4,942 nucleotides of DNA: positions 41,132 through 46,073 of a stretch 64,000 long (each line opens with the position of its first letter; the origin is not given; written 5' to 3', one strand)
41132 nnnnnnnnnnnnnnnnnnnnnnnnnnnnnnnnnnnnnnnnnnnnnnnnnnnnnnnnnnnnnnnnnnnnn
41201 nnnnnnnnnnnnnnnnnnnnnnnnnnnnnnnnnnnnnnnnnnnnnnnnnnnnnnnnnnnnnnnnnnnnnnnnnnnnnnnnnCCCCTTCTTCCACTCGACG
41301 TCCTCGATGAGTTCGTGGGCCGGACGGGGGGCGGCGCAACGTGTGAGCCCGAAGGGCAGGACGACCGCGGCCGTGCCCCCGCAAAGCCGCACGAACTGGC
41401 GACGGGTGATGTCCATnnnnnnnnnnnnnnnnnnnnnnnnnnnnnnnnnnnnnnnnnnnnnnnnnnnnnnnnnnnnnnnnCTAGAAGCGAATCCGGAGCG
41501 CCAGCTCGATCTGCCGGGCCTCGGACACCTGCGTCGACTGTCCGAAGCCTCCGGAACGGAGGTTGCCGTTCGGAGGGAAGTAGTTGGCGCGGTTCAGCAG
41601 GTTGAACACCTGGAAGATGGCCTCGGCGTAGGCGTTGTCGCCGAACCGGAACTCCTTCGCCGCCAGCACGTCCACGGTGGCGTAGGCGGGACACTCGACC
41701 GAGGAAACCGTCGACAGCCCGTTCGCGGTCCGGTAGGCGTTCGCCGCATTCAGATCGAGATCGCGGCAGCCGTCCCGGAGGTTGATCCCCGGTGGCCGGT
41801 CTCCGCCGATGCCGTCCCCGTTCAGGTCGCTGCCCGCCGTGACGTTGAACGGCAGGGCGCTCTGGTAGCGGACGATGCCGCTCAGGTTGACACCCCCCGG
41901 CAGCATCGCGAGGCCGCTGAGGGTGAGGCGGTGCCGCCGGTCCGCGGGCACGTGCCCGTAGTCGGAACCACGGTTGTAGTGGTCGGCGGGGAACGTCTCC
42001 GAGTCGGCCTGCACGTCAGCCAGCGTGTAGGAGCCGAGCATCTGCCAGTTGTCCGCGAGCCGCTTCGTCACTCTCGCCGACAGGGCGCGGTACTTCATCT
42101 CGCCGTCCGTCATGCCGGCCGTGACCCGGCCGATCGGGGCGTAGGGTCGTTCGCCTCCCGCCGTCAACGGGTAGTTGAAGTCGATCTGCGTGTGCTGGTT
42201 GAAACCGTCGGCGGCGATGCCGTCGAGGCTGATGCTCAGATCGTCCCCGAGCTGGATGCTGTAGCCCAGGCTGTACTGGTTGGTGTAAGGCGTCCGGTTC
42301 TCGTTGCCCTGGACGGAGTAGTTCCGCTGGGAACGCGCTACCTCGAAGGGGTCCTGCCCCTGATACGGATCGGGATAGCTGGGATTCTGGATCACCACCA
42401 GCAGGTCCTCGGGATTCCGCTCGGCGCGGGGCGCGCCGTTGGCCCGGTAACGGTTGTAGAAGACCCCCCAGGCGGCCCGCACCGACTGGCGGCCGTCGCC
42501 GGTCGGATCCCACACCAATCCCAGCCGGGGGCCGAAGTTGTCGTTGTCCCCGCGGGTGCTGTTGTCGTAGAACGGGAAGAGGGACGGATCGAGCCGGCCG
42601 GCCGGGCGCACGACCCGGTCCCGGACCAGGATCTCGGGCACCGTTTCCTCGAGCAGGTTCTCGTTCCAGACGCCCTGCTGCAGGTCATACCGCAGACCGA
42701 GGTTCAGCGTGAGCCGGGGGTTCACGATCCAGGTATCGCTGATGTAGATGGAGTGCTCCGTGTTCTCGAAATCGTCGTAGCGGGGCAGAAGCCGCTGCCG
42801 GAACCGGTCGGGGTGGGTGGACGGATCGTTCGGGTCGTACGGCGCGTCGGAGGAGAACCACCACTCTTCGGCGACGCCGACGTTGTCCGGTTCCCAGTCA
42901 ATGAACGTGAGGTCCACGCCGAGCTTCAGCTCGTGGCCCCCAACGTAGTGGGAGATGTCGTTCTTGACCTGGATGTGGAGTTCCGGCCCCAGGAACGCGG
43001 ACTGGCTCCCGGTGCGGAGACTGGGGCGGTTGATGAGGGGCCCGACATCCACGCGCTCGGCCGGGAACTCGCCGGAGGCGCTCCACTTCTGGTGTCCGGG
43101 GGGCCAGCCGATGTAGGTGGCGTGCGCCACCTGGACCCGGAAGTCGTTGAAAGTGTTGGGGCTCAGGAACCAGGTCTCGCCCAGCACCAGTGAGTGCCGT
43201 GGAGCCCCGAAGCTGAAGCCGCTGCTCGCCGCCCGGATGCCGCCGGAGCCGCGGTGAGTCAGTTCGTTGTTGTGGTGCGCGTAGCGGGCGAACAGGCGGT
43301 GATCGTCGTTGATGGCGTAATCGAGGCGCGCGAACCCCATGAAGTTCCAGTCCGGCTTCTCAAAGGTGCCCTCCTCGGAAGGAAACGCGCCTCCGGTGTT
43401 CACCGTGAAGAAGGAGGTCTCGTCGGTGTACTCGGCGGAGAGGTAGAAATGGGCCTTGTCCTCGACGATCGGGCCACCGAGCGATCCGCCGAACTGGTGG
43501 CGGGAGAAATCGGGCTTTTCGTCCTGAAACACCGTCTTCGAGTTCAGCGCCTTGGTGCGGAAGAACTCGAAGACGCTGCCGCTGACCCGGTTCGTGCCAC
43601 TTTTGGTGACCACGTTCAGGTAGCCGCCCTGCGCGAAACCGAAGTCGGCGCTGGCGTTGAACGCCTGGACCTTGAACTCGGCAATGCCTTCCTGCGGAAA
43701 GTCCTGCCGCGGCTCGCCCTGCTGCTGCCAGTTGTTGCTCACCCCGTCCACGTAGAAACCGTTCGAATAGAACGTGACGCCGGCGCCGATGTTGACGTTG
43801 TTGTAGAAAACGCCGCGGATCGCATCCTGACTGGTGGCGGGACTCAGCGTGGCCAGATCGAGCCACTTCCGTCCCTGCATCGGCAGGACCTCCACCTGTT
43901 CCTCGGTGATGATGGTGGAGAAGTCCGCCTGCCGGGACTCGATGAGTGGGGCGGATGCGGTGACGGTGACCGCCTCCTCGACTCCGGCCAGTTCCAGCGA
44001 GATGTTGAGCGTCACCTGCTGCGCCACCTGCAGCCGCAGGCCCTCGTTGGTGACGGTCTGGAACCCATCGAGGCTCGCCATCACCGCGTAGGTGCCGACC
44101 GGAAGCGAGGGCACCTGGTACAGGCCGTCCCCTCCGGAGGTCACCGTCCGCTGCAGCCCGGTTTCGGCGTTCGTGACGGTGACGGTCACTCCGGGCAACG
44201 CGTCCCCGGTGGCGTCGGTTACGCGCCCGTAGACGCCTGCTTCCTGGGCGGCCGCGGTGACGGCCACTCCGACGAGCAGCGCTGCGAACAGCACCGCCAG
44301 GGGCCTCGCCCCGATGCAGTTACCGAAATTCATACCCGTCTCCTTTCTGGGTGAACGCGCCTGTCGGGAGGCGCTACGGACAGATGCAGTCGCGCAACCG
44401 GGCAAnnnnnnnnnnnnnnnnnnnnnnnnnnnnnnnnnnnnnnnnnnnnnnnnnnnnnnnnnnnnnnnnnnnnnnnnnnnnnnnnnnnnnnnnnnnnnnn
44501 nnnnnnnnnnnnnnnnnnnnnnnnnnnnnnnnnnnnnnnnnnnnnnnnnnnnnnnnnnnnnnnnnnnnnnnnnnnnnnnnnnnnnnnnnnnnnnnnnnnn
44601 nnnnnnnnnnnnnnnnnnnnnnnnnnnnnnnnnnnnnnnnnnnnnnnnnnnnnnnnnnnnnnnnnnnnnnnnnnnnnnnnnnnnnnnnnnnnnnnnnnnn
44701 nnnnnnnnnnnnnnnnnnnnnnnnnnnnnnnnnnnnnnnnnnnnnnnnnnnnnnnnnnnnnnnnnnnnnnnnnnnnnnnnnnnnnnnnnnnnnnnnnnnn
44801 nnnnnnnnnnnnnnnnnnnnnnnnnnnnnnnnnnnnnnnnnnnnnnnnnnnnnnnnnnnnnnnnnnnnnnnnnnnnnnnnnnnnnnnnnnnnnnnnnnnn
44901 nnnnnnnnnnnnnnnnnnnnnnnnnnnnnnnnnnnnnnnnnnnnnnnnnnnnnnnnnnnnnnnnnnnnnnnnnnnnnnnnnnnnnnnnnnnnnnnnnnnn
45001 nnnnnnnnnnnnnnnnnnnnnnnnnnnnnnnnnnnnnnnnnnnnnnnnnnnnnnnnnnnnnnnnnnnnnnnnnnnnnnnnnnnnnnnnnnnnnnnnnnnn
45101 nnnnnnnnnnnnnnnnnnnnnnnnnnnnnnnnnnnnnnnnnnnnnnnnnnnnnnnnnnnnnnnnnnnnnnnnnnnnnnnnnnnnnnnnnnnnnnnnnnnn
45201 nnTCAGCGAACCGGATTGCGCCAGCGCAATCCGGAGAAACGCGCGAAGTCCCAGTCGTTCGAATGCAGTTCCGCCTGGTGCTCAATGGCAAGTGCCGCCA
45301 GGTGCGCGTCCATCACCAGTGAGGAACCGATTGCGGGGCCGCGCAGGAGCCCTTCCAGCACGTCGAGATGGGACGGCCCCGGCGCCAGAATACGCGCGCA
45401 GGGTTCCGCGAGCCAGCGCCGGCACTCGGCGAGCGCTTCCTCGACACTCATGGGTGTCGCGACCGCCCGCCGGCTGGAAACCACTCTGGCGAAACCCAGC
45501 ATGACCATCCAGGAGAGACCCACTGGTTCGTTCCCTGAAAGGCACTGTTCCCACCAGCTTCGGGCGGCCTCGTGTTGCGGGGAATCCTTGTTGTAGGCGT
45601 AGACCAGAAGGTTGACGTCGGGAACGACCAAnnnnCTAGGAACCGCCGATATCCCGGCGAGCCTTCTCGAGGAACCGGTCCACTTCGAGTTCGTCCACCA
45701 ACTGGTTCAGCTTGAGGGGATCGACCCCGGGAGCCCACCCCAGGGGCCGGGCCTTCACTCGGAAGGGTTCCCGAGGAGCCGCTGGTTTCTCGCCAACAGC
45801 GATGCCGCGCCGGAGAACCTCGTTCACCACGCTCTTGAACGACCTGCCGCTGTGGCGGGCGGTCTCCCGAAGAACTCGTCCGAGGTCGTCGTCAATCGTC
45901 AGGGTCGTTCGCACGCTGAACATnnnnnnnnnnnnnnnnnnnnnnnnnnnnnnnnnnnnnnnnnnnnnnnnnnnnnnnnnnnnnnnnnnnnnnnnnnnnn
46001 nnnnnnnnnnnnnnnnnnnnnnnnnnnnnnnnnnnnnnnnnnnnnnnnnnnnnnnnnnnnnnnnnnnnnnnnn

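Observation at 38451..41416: Tat-exported TldD with a signal-less PmbA/TldE partner joined by a TTGA overlap: possible Tat hitchhiker export of a TldD/E heterodimer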

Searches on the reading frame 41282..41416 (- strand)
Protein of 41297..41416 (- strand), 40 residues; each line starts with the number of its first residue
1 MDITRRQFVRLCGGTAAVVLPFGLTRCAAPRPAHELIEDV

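Call 45: search_protein_families(library=pfam, proteins=[window:41297-41416:-], max_evalue=10)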
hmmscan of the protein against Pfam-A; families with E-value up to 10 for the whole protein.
seq(40 aa): 2 families
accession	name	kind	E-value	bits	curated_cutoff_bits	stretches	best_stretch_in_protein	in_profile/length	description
PF21978.1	SEHBP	-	0.0086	16.3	27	1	10-35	19-43/46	Transcriptional regulator SEHBP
PF10518.14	TAT_signal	-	0.13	12.7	22.7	1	2-19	1-18/21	TAT (twin-arginine translocation) pathway signal sequence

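Call 46: search_protein_families(library=ncbifam, proteins=[window:41297-41416:-], max_evalue=10)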
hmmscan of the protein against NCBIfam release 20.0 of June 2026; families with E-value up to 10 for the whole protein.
seq(40 aa): 2 families
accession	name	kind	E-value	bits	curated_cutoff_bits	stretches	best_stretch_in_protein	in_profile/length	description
TIGR01409.1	TAT_signal_seq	domain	0.00022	21.4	16.7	1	3-34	1-28/29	twin-arginine translocation signal domain-containing protein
NF045520.1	H2_NiFeSe_small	exception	0.14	11.5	470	1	3-30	2-26/314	NiFeSe hydrogenase small subunit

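Call 58: search_protein_families(library=ncbifam, alignment_id=A5, max_evalue=0.01)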
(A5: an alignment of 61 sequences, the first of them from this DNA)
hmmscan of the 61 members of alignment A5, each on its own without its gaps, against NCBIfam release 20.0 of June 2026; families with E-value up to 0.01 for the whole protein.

A. member 1, seq(45 aa): 1 family
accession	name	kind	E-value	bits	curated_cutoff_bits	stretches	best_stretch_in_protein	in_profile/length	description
TIGR01409.1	TAT_signal_seq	domain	0.00032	20.9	16.7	1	3-34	1-28/29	twin-arginine translocation signal domain-containing protein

B. families by the number of members that match (of 61 scanned): 5 families
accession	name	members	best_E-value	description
TIGR01409.1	TAT_signal_seq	32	3.2e-07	twin-arginine translocation signal domain-containing protein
TIGR02811.1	formate_TAT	5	0.0016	formate dehydrogenase region TAT target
NF008135.0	PRK10883.1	2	0.00068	cell division protein FtsP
TIGR03396.1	PC_PLC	1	0.007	phosphocholine-specific phospholipase C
NF012032.0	PRK15488.1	1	0.0077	thiosulfate reductase PhsA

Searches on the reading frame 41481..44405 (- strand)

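Call 4: search_protein_families(library=pfam, proteins=[window:41481-44405:-], max_evalue=0.01)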
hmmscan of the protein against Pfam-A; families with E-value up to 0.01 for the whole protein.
window:41481-44405:- (974 aa): 7 families
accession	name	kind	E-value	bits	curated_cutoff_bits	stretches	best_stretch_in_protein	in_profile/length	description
PF25183.1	OMP_b-brl_4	-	5.2e-98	329.9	30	2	357-966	157-837/838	Outer membrane beta barrel domain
PF13620.12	CarboxypepD_reg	-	7.2e-21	74.8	32.3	1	58-138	2-82/82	Carboxypeptidase regulatory-like domain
PF00593.30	TonB_dep_Rec_b-barrel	-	6.4e-09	36.6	27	1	445-893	75-423/436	TonB dependent receptor-like, beta-barrel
PF13715.12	CarbopepD_reg_2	-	9.1e-07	29.3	32.2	1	59-138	2-77/88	CarboxypepD_reg-like domain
PF17802.7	SpaA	-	0.00079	20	23.1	1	64-108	9-56/91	Prealbumin-like fold domain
PF16640.11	Big_3_5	-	0.0017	19.3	35.5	1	57-118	15-75/88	Bacterial Ig-like domain (group 3)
PF17210.9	SdrD_B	-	0.0044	17.6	29.7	1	63-119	17-73/112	SdrD B-like domain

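Call 5: search_protein_families(library=ncbifam, proteins=[window:41481-44405:-], max_evalue=0.01)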
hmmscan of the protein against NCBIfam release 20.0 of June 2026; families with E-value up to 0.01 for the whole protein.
window:41481-44405:- (974 aa): 4 families
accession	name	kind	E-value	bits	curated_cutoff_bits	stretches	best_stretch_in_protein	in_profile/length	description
NF052345.1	S_layer_anammox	exception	4.5e-06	24.3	1400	1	48-168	1305-1422/1596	Kustd1514 family S-layer glycoprotein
NF049946.1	TonB_dep_CU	exception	0.00018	20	700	0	551-574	397-420/683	TonB-dependent receptor, CU motif-type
NF049945.1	TonB_dep_FCYXU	equivalog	0.00025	19.8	825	1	549-597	381-429/697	TonB-dependent receptor, FCYXU motif-type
TIGR01786.1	TonB-hemlactrns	subfamily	0.00027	19.4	323.75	0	544-644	386-458/719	TonB-dependent hemoglobin/transferrin/lactoferrin family receptor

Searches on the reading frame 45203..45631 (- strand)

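Call 73: search_protein_families(library=pfam, proteins=[window:45203-45631:-], max_evalue=0.01)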
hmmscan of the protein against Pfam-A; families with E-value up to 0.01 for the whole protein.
window:45203-45631:- (142 aa): 1 family
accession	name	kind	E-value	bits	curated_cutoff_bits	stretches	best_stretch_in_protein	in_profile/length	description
PF01850.27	PIN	-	7e-11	43.2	23.6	1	2-133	1-118/120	PIN domain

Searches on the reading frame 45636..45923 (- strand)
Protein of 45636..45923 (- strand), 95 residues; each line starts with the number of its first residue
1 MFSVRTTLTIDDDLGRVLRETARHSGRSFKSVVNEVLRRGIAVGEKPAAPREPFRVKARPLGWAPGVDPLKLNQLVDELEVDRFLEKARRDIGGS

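Call 73: search_protein_families(library=pfam, proteins=[window:45636-45923:-], max_evalue=0.01)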
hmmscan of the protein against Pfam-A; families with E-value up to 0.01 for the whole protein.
window:45636-45923:- (95 aa): 1 family
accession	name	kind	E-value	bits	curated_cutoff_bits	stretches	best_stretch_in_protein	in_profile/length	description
PF22513.2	FitA-like_RHH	-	0.0016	18.8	27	1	10-39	8-37/39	Antitoxin FitA-like, ribbon-helix-helix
